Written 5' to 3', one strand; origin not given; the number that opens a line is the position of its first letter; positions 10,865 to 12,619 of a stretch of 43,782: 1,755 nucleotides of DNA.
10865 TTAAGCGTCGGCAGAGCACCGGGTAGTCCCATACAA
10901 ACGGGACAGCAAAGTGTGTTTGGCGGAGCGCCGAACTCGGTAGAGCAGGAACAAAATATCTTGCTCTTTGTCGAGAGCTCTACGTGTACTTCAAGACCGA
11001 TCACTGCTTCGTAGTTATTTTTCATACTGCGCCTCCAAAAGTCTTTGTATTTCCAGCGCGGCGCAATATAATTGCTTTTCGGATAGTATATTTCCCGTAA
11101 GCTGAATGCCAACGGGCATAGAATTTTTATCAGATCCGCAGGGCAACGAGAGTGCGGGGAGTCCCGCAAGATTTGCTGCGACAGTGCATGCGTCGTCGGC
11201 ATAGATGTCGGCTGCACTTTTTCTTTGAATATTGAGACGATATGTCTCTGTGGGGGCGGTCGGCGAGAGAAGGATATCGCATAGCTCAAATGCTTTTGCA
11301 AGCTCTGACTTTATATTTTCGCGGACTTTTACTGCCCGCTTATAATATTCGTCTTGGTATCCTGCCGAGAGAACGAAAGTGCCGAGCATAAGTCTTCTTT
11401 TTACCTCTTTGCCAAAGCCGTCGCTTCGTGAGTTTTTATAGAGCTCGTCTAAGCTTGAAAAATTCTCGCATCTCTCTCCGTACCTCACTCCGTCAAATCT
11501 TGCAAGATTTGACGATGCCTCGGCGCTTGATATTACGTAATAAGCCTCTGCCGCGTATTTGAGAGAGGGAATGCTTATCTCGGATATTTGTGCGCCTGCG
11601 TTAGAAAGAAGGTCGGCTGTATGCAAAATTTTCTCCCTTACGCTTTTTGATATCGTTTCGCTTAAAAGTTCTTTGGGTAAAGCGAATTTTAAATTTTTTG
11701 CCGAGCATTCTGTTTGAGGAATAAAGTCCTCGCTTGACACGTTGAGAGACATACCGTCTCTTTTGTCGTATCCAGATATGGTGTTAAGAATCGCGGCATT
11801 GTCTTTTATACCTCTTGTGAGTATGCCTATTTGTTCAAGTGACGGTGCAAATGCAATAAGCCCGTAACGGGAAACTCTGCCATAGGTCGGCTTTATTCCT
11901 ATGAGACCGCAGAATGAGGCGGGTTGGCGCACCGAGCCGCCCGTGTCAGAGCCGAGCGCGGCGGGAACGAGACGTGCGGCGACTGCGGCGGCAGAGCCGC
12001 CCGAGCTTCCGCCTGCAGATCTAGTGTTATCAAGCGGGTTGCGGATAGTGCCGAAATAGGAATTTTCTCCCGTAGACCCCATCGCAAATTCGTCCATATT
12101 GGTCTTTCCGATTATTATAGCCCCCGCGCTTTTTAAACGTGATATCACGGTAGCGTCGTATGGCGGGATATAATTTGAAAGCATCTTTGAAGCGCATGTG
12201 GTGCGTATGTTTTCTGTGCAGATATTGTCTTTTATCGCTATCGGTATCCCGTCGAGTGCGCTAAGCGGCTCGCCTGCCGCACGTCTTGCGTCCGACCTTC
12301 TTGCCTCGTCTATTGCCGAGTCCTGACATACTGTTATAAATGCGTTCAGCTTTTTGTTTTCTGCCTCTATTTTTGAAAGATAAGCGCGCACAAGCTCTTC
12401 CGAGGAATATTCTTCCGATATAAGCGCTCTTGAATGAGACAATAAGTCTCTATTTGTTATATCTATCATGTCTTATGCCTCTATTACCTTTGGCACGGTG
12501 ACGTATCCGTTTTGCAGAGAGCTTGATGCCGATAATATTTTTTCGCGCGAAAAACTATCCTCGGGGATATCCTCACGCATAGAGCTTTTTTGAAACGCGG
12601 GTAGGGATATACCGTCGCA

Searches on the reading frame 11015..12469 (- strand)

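Call 58: search_protein_families(library=pfam, proteins=[window:11015-12469:-], max_evalue=0.00001)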
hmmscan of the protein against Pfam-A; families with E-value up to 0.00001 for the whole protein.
window:11015-12469:- (484 aa): 1 family
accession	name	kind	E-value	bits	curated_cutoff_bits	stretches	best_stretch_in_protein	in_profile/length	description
PF01425.27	Amidase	-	1.9e-159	531.9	27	1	25-467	1-444/445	Amidase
